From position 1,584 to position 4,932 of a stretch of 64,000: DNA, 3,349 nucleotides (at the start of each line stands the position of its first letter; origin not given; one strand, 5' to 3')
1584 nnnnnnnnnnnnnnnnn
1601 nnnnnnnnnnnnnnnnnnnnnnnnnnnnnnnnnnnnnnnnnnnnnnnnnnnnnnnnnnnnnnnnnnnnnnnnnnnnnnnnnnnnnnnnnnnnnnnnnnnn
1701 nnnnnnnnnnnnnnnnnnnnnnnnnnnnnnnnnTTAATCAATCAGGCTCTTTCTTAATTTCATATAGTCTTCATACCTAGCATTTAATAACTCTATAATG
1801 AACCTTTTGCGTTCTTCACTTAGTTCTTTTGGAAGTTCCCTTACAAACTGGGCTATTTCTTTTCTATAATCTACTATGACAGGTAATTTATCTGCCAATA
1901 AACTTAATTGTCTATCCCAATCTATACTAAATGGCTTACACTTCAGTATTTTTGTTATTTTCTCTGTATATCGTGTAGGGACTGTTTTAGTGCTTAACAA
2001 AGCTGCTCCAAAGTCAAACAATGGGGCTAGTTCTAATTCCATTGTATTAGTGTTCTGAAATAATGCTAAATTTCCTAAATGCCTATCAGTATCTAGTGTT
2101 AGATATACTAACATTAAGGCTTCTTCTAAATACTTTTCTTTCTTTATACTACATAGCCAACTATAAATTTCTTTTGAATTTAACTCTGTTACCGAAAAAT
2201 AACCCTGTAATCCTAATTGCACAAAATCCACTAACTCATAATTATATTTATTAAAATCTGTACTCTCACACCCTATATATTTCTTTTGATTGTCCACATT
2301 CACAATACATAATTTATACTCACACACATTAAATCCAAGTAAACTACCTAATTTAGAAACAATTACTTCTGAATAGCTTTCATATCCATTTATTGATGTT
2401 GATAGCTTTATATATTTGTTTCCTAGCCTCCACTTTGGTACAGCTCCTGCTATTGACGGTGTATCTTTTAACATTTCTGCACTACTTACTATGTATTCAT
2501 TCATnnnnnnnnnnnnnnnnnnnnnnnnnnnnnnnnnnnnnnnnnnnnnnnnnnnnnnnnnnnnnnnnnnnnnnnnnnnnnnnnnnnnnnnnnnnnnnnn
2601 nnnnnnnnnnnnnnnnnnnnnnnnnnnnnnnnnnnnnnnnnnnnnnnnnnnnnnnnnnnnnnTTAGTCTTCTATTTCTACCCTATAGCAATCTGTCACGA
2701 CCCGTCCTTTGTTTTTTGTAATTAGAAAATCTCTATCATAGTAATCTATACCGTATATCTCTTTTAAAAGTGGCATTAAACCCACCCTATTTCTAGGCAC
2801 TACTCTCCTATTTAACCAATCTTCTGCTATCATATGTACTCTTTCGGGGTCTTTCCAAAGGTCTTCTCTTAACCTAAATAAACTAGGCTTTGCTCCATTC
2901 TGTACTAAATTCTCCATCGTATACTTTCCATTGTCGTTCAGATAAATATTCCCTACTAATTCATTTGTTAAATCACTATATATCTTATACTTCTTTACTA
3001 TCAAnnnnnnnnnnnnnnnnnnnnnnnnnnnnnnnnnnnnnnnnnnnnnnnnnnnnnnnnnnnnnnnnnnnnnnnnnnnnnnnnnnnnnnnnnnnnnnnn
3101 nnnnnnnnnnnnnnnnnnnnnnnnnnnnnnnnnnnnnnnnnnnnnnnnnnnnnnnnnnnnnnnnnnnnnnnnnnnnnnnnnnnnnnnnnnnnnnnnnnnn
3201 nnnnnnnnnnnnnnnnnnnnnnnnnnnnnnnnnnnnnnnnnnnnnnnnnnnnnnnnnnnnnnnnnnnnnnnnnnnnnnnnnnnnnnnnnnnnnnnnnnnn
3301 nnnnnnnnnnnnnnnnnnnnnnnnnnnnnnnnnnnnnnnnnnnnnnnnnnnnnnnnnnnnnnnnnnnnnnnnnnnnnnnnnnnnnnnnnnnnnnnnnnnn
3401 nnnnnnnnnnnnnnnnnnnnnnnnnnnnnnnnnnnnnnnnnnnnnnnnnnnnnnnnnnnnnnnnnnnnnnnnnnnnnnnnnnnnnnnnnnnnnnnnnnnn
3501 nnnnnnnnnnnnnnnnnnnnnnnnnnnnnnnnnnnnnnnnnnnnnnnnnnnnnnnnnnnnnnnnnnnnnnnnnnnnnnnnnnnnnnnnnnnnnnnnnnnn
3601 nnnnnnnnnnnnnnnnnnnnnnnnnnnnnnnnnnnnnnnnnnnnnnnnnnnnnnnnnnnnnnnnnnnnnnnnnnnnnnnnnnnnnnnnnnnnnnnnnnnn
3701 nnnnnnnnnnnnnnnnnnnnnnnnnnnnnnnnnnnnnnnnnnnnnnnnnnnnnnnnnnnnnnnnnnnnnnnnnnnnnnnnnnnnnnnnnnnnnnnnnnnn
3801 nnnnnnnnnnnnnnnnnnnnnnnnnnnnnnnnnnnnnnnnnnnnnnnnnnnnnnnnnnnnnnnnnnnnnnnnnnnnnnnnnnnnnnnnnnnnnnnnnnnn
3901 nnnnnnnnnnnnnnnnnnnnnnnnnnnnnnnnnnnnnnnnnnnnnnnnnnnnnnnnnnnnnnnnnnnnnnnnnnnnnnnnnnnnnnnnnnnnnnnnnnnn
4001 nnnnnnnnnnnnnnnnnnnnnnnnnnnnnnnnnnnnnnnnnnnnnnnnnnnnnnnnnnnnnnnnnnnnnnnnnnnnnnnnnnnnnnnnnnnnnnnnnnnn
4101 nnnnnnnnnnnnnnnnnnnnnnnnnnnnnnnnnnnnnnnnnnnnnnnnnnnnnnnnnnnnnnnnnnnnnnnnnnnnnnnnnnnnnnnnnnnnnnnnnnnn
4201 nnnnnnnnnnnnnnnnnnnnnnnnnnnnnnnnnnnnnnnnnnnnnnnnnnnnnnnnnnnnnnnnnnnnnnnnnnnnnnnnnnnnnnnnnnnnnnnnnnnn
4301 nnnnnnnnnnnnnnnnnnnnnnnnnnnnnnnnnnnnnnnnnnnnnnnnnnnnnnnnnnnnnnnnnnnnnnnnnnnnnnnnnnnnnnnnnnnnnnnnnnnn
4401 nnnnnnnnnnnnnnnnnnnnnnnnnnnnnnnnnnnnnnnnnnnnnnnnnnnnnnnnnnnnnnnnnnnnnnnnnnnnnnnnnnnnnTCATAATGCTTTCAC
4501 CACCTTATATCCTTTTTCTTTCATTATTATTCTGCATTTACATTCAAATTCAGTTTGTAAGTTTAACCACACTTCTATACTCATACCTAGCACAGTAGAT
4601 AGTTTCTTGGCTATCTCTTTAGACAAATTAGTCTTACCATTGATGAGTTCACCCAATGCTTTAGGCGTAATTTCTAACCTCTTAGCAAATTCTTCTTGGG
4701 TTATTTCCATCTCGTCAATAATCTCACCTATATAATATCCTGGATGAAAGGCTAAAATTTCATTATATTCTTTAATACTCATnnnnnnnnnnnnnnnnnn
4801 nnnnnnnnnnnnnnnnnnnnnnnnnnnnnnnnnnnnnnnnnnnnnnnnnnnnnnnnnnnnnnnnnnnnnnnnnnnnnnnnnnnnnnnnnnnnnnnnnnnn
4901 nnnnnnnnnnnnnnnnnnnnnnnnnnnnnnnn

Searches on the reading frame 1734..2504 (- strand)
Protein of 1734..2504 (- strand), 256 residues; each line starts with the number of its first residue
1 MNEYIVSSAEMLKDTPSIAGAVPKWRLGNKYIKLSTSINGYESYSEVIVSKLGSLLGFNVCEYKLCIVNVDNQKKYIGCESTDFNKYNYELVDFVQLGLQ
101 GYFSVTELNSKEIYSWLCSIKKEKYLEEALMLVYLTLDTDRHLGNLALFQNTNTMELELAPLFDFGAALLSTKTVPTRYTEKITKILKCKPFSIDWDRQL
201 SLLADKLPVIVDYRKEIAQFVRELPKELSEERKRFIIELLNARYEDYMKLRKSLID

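Call 3: search_protein_families(library=pfam, proteins=[window:1734-2504:-], max_evalue=1)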
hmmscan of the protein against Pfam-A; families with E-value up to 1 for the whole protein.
window:1734-2504:- (256 aa): 4 families
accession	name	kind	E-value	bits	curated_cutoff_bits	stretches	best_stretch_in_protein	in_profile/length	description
PF07804.18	HipA_C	-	3.2e-05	24.1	30.5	1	17-171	2-165/213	HipA-like C-terminal domain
PF18640.6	LepB_N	-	0.008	16.2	25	1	121-168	7-57/183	LepB N-terminal domain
PF06148.17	COG2_N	-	0.046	14.3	24.3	0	216-255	27-65/75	COG2 N-terminal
PF23135.2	TRI4_N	-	0.073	13.5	27.8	0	212-241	29-58/61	TRI4 N-terminal domain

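Call 4: search_protein_families(library=ncbifam, proteins=[window:1734-2504:-], max_evalue=1)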
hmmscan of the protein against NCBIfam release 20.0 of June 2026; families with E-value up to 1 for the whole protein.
window:1734-2504:- (256 aa): 1 family
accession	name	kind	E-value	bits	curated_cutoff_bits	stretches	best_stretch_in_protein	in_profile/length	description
NF007297.0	PRK09775.1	equivalog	0.0061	15.3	401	1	135-167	340-371/446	type II toxin-antitoxin system HipA family toxin YjjJ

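Call 13: search_solved_structures(query=window:1734-2504:-, max_evalue=10, show_alignments=2)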
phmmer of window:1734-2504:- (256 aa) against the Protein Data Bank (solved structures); distinct sequences matched with E-value up to 10: 1.
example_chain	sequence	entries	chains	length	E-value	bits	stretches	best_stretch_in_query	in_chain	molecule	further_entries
3akj_A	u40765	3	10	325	3.7e-05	26.5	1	44-170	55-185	CtkA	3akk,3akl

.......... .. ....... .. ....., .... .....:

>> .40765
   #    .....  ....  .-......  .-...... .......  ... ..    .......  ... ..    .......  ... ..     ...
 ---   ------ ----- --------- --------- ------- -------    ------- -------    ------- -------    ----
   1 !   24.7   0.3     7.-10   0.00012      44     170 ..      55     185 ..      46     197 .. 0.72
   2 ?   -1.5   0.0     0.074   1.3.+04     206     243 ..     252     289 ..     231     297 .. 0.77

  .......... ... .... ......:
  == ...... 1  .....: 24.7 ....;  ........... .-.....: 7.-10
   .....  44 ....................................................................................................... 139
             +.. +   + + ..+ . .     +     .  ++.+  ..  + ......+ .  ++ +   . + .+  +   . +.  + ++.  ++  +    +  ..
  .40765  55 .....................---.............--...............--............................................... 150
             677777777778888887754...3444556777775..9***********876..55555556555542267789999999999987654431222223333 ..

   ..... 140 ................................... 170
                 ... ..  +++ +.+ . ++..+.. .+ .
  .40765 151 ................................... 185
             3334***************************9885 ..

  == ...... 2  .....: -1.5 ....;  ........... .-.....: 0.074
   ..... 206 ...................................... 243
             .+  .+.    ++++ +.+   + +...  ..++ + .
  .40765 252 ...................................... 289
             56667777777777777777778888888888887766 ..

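Call 21: search_protein_families(library=phrogs, proteins=[window:1734-2504:-], max_evalue=0.001)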
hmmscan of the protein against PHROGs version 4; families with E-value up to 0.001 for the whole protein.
window:1734-2504:- (256 aa): 1 family
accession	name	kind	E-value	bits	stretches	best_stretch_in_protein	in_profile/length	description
phrog_8728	-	unknown function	4.7e-06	26.8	1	128-172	155-199/307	-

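Call 60: search_protein_families(library=padloc, proteins=[window:1734-2504:-], max_evalue=0.01)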
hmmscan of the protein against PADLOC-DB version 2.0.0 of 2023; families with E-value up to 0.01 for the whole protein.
window:1734-2504:- (256 aa): 5 families
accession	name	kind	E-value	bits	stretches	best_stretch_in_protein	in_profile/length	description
PDLC04340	PDC-M03A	-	1.3e-13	49.1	1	33-173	38-175/280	-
PDLC04342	PDC-M03A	-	1.1e-08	32.9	1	138-174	163-199/299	-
PDLC04344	PDC-M03A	-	1.8e-07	28.9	1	130-173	154-196/305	-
PDLC04345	PDC-M03A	-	6.5e-06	23.6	1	130-170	152-194/302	-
PDLC04339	PDC-M03A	-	7e-06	23.6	1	36-171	41-180/293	-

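Call 83: find_encoding_contigs(protein=window:1734-2504:-, flank=1000, max_places=10)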
Protein window:1734-2504:- (256 aa): 24 contigs read that carry it; 5 places shown.
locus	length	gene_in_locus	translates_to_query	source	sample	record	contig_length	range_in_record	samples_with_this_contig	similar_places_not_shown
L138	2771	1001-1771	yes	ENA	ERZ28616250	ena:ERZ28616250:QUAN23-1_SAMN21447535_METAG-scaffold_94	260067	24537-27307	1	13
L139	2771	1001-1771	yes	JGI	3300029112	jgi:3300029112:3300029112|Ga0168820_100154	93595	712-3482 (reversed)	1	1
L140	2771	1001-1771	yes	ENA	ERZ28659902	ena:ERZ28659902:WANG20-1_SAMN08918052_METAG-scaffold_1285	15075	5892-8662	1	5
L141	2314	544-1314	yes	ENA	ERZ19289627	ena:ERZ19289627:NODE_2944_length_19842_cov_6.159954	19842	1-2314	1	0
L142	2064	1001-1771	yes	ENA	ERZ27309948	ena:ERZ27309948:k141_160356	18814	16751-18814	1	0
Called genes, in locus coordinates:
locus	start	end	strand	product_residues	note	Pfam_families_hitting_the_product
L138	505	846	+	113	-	-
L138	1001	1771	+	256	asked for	-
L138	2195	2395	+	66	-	-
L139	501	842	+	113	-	-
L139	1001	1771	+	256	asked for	-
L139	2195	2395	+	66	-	-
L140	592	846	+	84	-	-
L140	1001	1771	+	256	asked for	-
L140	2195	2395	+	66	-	-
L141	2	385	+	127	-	?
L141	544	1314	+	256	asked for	-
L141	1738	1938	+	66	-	-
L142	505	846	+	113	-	-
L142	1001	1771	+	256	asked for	-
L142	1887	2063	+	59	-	?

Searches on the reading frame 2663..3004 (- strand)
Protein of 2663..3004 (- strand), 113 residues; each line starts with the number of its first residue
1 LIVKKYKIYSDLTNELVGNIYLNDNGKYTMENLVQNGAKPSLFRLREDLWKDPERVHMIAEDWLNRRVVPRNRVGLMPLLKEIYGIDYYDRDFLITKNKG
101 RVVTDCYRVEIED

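Call 3: search_protein_families(library=pfam, proteins=[window:2663-3004:-], max_evalue=1)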
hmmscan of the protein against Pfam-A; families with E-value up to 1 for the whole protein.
window:2663-3004:- (113 aa): 0 families

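Call 4: search_protein_families(library=ncbifam, proteins=[window:2663-3004:-], max_evalue=1)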
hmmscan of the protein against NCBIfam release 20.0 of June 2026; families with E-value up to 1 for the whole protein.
window:2663-3004:- (113 aa): 0 families

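Call 17: find_homologous_proteins(query=window:2663-3004:-, max_evalue=0.01)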
Query window:2663-3004:- (113 aa): 2 proteins with E <= 0.01 among 2 candidates.
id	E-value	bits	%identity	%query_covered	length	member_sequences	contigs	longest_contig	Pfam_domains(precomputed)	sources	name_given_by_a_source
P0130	3.4e-70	251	99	100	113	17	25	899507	-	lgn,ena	-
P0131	3.7e-38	148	62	100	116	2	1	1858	-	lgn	-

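Call 19: search_solved_structures(query=window:2663-3004:-, max_evalue=10, show_alignments=3)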
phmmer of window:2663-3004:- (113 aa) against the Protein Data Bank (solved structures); distinct sequences matched with E-value up to 10: 10.
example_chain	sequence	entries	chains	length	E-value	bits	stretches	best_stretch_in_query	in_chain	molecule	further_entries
4fjq_A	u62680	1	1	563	0.0006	23.2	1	17-71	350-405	Amorpha-4,11-diene synthase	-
4gax_A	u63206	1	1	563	0.032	17.6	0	32-61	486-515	Amorpha-4,11-diene synthase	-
4f1j_A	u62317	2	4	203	0.16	15.4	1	12-82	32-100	Thrombospondin related anonymous protein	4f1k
2o4x_B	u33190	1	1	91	0.23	14.9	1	41-77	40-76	Staphylococcal nuclease domain-containing protein 1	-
2e6n_A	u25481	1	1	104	0.29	14.5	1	41-77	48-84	Staphylococcal nuclease domain-containing protein 1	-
1ni3_A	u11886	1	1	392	0.86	13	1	60-99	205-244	YchF GTP-binding protein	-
2o4x_A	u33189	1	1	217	1.1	12.7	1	41-77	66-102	Staphylococcal nuclease domain-containing protein 1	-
5m9o_A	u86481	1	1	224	1.1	12.7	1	41-77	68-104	Staphylococcal nuclease domain-containing protein 1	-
2hqe_A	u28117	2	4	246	1.3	12.4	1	41-77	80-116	P100 Co-activator tudor domain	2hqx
3omc_A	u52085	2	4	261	1.4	12.4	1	41-77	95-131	Staphylococcal nuclease domain-containing protein 1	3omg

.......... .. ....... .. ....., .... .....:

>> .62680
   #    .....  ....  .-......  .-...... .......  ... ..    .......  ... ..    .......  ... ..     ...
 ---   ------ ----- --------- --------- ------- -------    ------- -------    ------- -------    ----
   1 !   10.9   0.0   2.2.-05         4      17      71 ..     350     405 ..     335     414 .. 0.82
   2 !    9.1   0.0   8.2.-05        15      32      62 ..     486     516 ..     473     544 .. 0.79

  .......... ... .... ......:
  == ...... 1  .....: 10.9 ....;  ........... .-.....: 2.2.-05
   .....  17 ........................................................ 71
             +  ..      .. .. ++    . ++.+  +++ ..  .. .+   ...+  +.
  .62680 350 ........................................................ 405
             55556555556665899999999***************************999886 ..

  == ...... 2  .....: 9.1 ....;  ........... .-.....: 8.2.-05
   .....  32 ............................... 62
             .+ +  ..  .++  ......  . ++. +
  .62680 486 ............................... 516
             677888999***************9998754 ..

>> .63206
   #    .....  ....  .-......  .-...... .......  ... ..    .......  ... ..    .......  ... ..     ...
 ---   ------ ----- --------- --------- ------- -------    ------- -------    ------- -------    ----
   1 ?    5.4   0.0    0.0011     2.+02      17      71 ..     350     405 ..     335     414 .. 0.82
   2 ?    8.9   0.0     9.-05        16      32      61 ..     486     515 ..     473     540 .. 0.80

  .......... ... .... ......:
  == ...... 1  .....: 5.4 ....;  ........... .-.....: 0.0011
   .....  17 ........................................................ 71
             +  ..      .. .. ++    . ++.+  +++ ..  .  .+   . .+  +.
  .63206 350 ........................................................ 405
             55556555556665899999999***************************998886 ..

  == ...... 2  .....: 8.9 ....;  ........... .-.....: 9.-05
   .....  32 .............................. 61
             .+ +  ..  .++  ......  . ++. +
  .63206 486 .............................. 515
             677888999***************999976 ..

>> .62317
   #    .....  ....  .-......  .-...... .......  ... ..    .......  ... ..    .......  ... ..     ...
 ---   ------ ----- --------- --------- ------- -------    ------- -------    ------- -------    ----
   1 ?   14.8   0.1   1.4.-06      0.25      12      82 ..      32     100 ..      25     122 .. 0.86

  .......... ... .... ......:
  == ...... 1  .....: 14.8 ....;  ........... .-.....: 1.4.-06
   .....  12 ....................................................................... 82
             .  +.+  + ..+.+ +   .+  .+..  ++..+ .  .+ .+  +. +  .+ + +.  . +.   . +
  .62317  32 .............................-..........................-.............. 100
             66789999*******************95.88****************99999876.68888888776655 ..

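Call 21: search_protein_families(library=phrogs, proteins=[window:2663-3004:-], max_evalue=0.001)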
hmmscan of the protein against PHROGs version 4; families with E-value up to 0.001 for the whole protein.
window:2663-3004:- (113 aa): 0 families

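Call 27: find_encoding_contigs(protein=P0130, flank=6000, max_places=5)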
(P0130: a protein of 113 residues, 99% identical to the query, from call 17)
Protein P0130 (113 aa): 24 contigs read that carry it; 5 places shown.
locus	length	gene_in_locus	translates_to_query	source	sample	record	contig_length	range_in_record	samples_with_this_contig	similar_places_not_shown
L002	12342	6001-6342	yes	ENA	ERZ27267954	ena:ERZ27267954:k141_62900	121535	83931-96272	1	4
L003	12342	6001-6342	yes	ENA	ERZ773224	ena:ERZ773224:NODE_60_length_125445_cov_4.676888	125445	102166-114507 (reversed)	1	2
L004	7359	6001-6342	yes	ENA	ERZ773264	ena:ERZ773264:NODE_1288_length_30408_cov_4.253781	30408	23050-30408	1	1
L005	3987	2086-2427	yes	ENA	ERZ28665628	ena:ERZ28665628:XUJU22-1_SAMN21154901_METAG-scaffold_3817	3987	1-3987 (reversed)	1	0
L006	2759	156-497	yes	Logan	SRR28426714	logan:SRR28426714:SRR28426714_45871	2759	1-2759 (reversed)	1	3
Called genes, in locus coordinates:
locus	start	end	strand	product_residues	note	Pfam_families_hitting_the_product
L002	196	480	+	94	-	-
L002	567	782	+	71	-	-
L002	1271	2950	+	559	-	PF01145:Band_7, PF15975:Flot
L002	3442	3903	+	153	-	PF00075:RNase_H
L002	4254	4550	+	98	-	PF01381:HTH_3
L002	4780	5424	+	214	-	-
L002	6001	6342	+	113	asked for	-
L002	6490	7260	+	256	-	PF07804:HipA_C (weak)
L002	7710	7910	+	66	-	-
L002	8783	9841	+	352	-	PF09511:RNA_lig_T4_1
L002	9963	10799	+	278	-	-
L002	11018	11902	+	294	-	-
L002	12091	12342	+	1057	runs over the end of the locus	PF08433:KTI12 (faint), PF13671:AAA_33, PF00149:Metallophos, PF09511:RNA_lig_T4_1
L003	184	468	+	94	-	-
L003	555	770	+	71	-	-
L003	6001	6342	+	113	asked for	-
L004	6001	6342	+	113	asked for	-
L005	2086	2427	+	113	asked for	-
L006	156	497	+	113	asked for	-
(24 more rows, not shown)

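Call 60: search_protein_families(library=padloc, proteins=[window:2663-3004:-], max_evalue=0.01)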
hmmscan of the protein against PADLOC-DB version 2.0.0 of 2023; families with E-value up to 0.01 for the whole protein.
window:2663-3004:- (113 aa): 0 families

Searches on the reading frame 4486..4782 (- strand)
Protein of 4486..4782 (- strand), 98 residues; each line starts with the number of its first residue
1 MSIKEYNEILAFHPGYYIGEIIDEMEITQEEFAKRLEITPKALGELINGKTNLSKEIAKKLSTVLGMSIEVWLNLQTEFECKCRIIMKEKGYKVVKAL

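Call 3: search_protein_families(library=pfam, proteins=[window:4486-4782:-], max_evalue=1)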
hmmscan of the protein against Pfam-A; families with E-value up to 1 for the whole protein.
window:4486-4782:- (98 aa): 5 families
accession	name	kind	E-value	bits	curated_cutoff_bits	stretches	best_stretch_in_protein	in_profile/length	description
PF01381.28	HTH_3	-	1.1e-11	45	23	1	20-71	3-54/55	Helix-turn-helix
PF13443.12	HTH_26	-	8.9e-06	26.3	22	1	20-70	4-55/63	Cro/C1-type HTH DNA-binding domain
PF12844.13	HTH_19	-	9.2e-05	22.7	30.2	1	18-73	4-58/64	Helix-turn-helix domain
PF13560.12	HTH_31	-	0.0055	17.4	27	1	27-70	15-59/64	Helix-turn-helix domain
PF13744.12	HTH_37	-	0.0055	16.9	27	1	15-51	20-56/80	Helix-turn-helix domain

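Call 4: search_protein_families(library=ncbifam, proteins=[window:4486-4782:-], max_evalue=1)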
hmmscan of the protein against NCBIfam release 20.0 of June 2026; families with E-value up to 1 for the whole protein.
window:4486-4782:- (98 aa): 7 families
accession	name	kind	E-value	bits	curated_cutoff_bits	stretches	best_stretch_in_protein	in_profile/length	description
TIGR02607.1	antidote_HigA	equivalog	1.8e-18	66.2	47.7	1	12-80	5-74/81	HigA family addiction module antitoxin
NF010465.0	PRK13890.1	equivalog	0.00019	21.5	96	1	20-73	12-65/121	conjugal transfer protein TrbA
NF047948.1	male_kill_WMK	equivalog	0.00057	19.4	300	1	16-78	161-227/300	WO male-killing family protein Wmk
TIGR00180.1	parB_part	domain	0.0045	16.7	58.45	1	16-80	110-173/186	ParB/RepB/Spo0J family partition protein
NF041951.1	phage_RstR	subfamily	0.0048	17.1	80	1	23-77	12-66/108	RstR family transcriptional repressor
TIGR02147.1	Fsuc_second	paralog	0.01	15.3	50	1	2-67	3-69/272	TIGR02147 family protein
NF038310.1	lysogeny_AimR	equivalog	0.017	14.2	70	1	18-54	1-37/365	AimR family lysis-lysogeny pheromone receptor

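Call 60: search_protein_families(library=padloc, proteins=[window:4486-4782:-], max_evalue=0.01)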
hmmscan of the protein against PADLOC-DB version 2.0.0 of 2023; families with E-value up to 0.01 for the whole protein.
window:4486-4782:- (98 aa): 7 families
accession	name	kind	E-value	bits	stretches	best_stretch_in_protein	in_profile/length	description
PDLC04775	PDC-M69A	-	1.9e-07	29.6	1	15-85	9-79/113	-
PDLC02926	HTH_VI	-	1.2e-05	23.5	1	26-76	14-64/92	-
PDLC04758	PDC-M64B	-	0.0001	20.8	1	18-69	35-86/123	-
PDLC03033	MTase_I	-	0.0005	17.1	1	11-64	485-538/541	Type I methyltransferase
PDLC04142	capH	-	0.00078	18.5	1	18-70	11-63/103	capH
PDLC04760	PDC-M64C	-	0.0011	17.3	1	18-69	31-82/93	-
PDLC03665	Control_protein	-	0.0053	15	1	24-73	20-69/77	control protein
